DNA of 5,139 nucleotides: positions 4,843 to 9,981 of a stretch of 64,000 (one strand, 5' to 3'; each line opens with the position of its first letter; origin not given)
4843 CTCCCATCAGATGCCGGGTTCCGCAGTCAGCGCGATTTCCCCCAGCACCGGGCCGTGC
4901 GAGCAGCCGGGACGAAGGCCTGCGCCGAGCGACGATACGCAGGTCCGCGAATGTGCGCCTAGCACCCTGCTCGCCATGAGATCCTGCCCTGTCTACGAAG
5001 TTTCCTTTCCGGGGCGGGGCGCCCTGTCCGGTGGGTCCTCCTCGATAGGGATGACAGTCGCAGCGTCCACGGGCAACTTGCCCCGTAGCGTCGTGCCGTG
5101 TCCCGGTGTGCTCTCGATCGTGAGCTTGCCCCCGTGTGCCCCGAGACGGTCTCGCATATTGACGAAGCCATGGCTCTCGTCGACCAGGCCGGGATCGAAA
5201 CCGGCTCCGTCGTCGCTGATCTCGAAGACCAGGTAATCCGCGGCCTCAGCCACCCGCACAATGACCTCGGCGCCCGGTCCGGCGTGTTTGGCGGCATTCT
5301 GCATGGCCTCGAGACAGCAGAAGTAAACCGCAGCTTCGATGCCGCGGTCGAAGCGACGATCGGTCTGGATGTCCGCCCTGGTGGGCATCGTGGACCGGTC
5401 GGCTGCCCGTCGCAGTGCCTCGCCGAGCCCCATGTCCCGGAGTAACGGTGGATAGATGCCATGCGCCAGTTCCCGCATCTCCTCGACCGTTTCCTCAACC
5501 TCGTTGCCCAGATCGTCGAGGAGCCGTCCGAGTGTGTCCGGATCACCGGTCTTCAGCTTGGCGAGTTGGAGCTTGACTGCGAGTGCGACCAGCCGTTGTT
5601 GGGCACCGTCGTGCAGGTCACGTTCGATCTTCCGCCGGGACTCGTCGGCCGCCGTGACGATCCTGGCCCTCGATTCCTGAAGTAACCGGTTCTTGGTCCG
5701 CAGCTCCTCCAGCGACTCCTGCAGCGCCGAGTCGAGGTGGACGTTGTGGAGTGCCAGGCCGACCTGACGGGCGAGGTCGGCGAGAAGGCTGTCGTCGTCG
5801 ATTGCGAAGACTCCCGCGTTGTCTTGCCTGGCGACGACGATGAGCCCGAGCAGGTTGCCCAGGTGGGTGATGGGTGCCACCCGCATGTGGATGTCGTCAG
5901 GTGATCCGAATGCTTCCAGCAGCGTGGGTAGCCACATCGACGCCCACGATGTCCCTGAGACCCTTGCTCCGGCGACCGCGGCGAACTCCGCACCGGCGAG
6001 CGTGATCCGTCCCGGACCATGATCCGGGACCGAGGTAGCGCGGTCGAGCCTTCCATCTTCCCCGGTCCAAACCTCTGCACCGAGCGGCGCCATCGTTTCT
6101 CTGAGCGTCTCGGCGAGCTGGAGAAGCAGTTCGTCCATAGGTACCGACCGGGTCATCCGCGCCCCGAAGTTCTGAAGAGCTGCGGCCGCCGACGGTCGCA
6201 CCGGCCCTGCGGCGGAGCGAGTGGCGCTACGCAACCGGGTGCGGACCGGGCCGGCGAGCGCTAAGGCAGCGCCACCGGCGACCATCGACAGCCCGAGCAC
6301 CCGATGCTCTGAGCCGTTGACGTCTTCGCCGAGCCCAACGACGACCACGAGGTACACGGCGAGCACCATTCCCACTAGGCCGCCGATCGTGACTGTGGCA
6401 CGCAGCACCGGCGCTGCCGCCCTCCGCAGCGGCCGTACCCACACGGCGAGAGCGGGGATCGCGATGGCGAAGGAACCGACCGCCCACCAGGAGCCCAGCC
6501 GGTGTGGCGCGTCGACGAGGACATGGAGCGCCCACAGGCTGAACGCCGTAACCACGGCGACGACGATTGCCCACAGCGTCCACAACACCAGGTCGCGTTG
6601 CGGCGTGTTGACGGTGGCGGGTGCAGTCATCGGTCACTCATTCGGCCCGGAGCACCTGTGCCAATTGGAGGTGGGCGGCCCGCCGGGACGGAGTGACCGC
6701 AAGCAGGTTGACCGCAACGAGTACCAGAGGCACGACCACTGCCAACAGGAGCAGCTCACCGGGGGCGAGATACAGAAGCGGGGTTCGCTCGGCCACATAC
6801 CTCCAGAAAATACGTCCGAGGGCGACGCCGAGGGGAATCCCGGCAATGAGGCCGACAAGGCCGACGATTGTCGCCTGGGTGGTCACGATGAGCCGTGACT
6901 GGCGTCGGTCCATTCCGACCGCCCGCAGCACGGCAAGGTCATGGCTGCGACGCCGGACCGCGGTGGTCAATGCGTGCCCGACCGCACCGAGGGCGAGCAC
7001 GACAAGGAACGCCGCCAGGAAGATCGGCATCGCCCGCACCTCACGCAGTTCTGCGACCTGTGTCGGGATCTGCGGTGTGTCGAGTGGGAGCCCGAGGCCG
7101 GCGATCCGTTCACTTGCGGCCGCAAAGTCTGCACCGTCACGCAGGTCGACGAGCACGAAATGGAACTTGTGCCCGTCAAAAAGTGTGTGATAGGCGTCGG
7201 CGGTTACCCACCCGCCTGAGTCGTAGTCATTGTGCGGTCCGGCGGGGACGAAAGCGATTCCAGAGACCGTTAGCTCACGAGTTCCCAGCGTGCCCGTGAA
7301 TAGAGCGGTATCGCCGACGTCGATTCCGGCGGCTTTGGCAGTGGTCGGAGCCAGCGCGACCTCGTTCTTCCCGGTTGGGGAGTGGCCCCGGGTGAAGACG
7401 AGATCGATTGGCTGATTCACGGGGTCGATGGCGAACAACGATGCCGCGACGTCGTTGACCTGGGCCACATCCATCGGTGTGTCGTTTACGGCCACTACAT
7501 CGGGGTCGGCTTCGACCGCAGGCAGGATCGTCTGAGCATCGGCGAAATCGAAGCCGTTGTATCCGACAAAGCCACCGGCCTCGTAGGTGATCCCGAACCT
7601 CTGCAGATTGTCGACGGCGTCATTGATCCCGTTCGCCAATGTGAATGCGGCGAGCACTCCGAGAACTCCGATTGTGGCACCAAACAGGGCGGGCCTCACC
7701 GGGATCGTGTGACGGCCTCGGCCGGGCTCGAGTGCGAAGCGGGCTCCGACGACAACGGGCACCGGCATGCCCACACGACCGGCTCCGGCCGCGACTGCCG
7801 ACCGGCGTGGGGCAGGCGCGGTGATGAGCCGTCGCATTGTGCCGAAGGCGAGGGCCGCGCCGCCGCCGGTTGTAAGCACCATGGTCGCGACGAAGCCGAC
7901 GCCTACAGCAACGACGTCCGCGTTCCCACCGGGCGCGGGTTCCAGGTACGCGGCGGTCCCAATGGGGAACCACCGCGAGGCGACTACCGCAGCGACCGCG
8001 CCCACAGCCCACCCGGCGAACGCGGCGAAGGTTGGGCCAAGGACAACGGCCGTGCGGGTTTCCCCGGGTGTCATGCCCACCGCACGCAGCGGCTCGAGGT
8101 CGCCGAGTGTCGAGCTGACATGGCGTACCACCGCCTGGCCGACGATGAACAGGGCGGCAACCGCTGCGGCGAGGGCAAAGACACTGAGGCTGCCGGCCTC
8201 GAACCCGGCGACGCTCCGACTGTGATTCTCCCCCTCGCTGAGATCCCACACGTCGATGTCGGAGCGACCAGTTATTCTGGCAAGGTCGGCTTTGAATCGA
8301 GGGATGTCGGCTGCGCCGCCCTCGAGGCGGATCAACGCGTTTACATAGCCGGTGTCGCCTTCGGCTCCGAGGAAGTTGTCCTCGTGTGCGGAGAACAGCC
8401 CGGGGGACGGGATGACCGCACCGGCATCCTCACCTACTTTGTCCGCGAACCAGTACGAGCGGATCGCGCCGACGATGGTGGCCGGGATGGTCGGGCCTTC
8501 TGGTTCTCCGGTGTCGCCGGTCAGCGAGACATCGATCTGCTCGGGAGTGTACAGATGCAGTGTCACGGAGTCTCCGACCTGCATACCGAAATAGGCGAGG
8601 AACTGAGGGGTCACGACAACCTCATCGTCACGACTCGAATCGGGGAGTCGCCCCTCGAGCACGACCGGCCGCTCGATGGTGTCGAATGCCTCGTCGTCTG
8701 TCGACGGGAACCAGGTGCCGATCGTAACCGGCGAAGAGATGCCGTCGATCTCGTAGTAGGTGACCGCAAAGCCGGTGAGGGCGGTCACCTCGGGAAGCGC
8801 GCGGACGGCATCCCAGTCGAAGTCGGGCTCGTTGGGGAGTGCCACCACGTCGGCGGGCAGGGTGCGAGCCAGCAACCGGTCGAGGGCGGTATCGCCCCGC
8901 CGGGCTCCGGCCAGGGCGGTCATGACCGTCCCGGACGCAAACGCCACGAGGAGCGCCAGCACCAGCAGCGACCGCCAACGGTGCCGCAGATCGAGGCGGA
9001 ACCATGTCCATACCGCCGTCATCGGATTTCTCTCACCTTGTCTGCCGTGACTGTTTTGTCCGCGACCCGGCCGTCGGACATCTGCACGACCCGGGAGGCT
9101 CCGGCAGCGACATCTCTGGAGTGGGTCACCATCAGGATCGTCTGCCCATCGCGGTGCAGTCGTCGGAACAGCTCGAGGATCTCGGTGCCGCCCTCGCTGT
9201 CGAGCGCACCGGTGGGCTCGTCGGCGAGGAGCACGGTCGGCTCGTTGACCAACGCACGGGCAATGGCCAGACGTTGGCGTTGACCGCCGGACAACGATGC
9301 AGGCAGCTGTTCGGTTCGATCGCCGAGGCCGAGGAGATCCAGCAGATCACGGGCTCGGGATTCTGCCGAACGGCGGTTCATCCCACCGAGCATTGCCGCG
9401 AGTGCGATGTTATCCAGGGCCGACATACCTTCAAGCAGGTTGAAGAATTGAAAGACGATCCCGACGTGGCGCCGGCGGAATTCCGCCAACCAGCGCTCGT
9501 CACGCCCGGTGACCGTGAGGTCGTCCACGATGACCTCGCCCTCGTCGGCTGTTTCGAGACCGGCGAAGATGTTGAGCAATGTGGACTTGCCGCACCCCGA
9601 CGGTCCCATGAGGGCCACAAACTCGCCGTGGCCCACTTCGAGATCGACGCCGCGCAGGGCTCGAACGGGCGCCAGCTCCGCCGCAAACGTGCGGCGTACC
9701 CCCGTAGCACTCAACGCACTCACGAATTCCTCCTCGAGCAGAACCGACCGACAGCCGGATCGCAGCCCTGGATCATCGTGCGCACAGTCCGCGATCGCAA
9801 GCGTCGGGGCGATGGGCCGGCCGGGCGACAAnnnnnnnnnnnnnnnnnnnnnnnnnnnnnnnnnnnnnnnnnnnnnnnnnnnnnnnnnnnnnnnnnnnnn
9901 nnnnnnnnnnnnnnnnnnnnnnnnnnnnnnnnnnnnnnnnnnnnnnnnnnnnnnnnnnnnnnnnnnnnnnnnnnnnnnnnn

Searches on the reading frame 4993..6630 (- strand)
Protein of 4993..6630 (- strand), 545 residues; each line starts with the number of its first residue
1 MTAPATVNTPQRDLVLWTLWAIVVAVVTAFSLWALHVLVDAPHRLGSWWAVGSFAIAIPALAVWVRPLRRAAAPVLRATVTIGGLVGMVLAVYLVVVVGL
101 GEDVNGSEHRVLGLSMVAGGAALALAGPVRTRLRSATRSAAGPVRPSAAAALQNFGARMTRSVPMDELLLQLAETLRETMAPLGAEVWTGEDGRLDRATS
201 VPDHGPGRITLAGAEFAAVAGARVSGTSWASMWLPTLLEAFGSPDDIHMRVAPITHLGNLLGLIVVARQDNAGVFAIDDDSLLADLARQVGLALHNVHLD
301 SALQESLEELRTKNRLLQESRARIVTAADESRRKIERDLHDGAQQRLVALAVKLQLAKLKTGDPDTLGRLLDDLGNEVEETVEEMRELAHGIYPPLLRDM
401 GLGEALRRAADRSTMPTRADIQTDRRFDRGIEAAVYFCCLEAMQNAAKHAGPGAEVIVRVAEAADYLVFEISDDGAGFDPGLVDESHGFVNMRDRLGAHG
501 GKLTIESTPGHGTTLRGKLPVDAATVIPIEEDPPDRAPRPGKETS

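Call 8: search_protein_families(library=pfam, proteins=[window:4993-6630:-], max_evalue=0.01)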
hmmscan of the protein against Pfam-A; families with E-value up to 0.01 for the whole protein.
window:4993-6630:- (545 aa): 3 families
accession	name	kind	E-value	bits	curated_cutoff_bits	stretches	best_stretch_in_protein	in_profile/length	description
PF07730.19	HisKA_3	-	1.2e-12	48.7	24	1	332-395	2-66/68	Histidine kinase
PF02518.31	HATPase_c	-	5.1e-12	46.7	26.4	1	434-522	5-110/111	Histidine kinase-, DNA gyrase B-, and HSP90-like ATPase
PF13581.12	HATPase_c_2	-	7.9e-06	26.3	27.4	1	433-482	30-83/127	Histidine kinase-like ATPase domain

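Call 9: search_protein_families(library=ncbifam, proteins=[window:4993-6630:-], max_evalue=0.01)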
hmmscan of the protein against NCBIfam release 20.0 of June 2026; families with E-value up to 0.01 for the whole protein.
window:4993-6630:- (545 aa): 10 families
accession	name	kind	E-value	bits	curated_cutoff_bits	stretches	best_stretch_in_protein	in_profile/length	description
NF052443.1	SensHisKinMctS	equivalog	1.1e-28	99.8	700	1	306-524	225-451/457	two-component system sensor histidine kinase MctS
NF008649.0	PRK11644.1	equivalog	1.2e-19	70.4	408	1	297-520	272-495/499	signal transduction histidine-protein kinase/phosphatase UhpB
NF052531.1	Strep_LiaS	equivalog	5.9e-13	48.8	450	1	300-521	104-327/328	envelope stress sensor histidine kinase LiaS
NF008184.0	PRK10935.1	equivalog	5.5e-12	45.1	553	1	330-516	362-554/565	nitrate/nitrite two-component system sensor histidine kinase NarQ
NF047322.1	HK_morpho_MacS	equivalog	6.8e-12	45.2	300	1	320-516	171-363/367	MacS family sensor histidine kinase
NF047786.1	his_kin_MadS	equivalog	8.1e-11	41.7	500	1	252-507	133-421/434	MadS family sensor histidine kinase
NF007896.0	PRK10600.1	equivalog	1.4e-09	37.2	578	1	329-515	388-579/598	nitrate/nitrite two-component system sensor histidine kinase NarX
TIGR02916.1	PEP_his_kin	equivalog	1.5e-06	27.1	300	0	228-306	395-469/679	XrtA/PEP-CTERM system histidine kinase PrsK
TIGR02966.1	phoR_proteo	equivalog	0.00034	19.7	334.2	0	439-480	234-275/333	phosphate regulon sensor histidine kinase PhoR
NF051872.1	HisKinPhyk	equivalog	0.0098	14.5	750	0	438-513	453-530/537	sensor histidine kinase PhyK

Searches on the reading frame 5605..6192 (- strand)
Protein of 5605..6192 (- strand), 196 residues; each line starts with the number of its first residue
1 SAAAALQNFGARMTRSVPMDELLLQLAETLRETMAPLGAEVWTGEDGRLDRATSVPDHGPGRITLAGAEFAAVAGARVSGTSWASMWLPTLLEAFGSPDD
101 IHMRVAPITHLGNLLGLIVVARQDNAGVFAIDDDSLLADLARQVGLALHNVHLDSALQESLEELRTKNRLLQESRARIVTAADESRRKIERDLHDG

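Call 67: search_protein_families(library=pfam, proteins=[window:5605-6192:-], max_evalue=10)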
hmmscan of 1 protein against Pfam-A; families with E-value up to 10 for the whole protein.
seq(196 aa): 4 families
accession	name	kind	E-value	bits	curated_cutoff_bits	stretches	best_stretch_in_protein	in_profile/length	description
PF13492.12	GAF_3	-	0.0056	17.5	27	1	93-150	73-129/129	GAF domain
PF01590.32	GAF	-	0.0086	17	22.4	1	103-148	90-133/133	GAF domain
PF13185.12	GAF_2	-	0.048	14.3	28.6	1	103-149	91-136/136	GAF domain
PF13118.11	DUF3972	-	0.15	12.9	26.2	1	144-190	69-116/125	Protein of unknown function (DUF3972)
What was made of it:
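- Checked: The kinase's 'GAF' label rests only on sub-threshold hits (E 0.006-0.05, call 67).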

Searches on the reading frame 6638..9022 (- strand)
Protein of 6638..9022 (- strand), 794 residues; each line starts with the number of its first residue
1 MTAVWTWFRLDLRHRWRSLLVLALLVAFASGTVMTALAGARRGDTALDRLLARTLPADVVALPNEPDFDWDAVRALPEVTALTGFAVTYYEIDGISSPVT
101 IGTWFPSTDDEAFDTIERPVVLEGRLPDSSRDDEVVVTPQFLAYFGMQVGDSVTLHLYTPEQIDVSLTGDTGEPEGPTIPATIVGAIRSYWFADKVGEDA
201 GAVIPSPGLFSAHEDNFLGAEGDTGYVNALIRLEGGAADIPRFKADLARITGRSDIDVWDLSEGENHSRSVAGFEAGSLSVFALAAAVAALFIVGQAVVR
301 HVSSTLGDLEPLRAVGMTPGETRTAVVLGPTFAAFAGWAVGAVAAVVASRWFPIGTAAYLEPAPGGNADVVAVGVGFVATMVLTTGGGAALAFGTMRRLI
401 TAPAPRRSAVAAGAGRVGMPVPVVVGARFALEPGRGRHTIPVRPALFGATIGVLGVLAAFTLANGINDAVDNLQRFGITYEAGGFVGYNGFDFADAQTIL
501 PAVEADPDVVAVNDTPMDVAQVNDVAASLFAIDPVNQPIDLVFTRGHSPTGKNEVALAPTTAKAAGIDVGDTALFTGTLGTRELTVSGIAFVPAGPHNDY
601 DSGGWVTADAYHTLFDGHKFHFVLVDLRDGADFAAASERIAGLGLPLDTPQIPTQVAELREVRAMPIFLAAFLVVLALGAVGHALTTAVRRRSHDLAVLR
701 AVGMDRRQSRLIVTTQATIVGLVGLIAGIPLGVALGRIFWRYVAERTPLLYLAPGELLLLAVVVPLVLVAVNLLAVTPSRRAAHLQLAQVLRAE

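Call 8: search_protein_families(library=pfam, proteins=[window:6638-9022:-], max_evalue=0.01)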
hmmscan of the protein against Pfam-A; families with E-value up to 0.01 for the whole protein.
window:6638-9022:- (794 aa): 2 families
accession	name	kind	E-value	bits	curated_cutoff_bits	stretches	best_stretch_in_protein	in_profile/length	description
PF02687.27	FtsX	-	2.7e-14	53.7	25.5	2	667-782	1-115/120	FtsX-like permease C-terminal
PF12704.14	MacB_PCD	-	7.5e-12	46.4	27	2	446-641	5-205/207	MacB-like periplasmic core domain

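Call 9: search_protein_families(library=ncbifam, proteins=[window:6638-9022:-], max_evalue=0.01)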
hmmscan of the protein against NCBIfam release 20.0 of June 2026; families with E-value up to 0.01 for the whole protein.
window:6638-9022:- (794 aa): 4 families
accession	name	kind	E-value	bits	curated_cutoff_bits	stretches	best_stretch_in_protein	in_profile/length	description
TIGR02212.1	lolCE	equivalog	4.1e-06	26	362.45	1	664-794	268-411/411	lipoprotein-releasing ABC transporter permease subunit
TIGR03434.1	ADOP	subfamily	6.9e-05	21.1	622.3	1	654-794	669-803/803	ADOP family duplicated permease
NF008076.0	PRK10814.1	exception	0.00073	18.6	473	1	665-794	267-399/399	lipoprotein-releasing ABC transporter permease subunit LolC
NF041854.1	ABC_perm_YbbP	equivalog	0.0036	15.3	999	0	669-793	246-370/806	putative ABC transporter permease subunit YbbP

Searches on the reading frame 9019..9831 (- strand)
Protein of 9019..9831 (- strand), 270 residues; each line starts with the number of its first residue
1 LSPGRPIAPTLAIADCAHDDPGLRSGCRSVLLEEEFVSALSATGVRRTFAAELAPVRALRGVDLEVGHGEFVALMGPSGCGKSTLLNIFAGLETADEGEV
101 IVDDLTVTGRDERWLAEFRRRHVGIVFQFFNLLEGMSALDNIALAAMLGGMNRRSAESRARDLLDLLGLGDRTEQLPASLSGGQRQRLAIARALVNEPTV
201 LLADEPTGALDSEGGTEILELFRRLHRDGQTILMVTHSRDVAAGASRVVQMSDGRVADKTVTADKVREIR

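Call 8: search_protein_families(library=pfam, proteins=[window:9019-9831:-], max_evalue=0.01)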
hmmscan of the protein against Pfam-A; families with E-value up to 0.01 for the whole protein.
window:9019-9831:- (270 aa): 9 families
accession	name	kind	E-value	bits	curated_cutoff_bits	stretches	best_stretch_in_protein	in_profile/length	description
PF00005.33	ABC_tran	-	1.1e-35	123.6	25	1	59-207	1-136/137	ABC transporter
PF13304.12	AAA_21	-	1.2e-07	32.5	27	1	143-238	197-299/304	AAA domain, putative AbiEii toxin, Type IV TA system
PF02463.25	SMC_N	-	4.3e-05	23.5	40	0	178-252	135-212/220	RecF/RecN/SMC N terminal domain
PF13401.12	AAA_22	-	0.00014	22.6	27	1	68-233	4-120/130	AAA domain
PF03193.22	RsgA_GTPase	-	0.00031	21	30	1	68-99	105-136/174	RsgA GTPase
PF13191.12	AAA_16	-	0.00048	21.1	32.6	1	67-225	22-159/167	AAA ATPase domain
PF13481.12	AAA_25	-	0.002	18.2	27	0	67-86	31-50/195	AAA domain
PF13555.12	AAA_29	-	0.0069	16.6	27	0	63-86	16-39/61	P-loop containing region of AAA domain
PF20703.3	nSTAND1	-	0.0079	16.3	27.1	1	67-95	31-57/379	Novel STAND NTPase 1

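Call 9: search_protein_families(library=ncbifam, proteins=[window:9019-9831:-], max_evalue=0.01)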
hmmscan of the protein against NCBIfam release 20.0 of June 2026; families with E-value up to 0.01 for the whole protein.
window:9019-9831:- (270 aa): 196 families (the best 25 are shown)
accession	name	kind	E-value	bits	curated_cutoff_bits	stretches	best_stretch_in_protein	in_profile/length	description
NF007826.0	PRK10535.1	equivalog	1e-60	205.7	966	1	39-266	4-231/648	macrolide ABC transporter ATP-binding protein/permease MacB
TIGR02673.1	FtsE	equivalog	6.5e-59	199.2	264.85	1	55-254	14-213/214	cell division ATP-binding protein FtsE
NF038007.1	ABC_ATP_DarD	equivalog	1.2e-58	198.2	375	1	46-255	8-217/218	darobactin export ABC transporter ATP-binding protein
TIGR02982.1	heterocyst_DevA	subfamily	2.6e-58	197.2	295.8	1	46-256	8-219/220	ABC exporter ATP-binding subunit, DevA family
TIGR02211.1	LolD_lipo_ex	equivalog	5.2e-58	196.2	307.75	1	40-257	2-220/221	lipoprotein-releasing ABC transporter ATP-binding protein LolD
NF007879.0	PRK10584.1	equivalog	8.2e-54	182.7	336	1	57-258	24-226/228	putative ABC transporter ATP-binding protein YbbA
TIGR03608.1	L_ocin_972_ABC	subfamily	1e-52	178.6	254.85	1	57-251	12-206/206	putative bacteriocin export ABC transporter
NF008639.0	PRK11629.1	equivalog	3.2e-51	174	360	1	58-259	25-227/234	lipoprotein-releasing ABC transporter ATP-binding protein LolD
NF007027.0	PRK09493.1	equivalog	4.1e-51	173.7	379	1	52-260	10-218/240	glutamine ABC transporter ATP-binding protein GlnQ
TIGR03005.1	ectoine_ehuA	equivalog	7.9e-51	172.7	345.4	1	54-260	11-229/252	ectoine/hydroxyectoine ABC transporter ATP-binding protein EhuA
TIGR03265.1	PhnT2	equivalog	1.2e-50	172.8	457.7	1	53-258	14-215/353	putative 2-aminoethylphosphonate ABC transporter ATP-binding protein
TIGR02314.1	ABC_MetN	equivalog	2.1e-47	161.8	499.7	1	46-261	8-224/343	methionine ABC transporter ATP-binding protein MetN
TIGR04521.1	ECF_ATPase_2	equivalog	2.6e-47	161.2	330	1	55-262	17-229/279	energy-coupling factor transporter ATPase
NF040933.2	ABC_arch_GlcV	equivalog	3.3e-47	161.1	450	1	42-260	5-224/357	glucose ABC transporter ATP-binding protein GlcV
TIGR00968.1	3a0106s01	subfamily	7.6e-47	159.8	342.75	1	56-260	13-213/237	sulfate ABC transporter ATP-binding protein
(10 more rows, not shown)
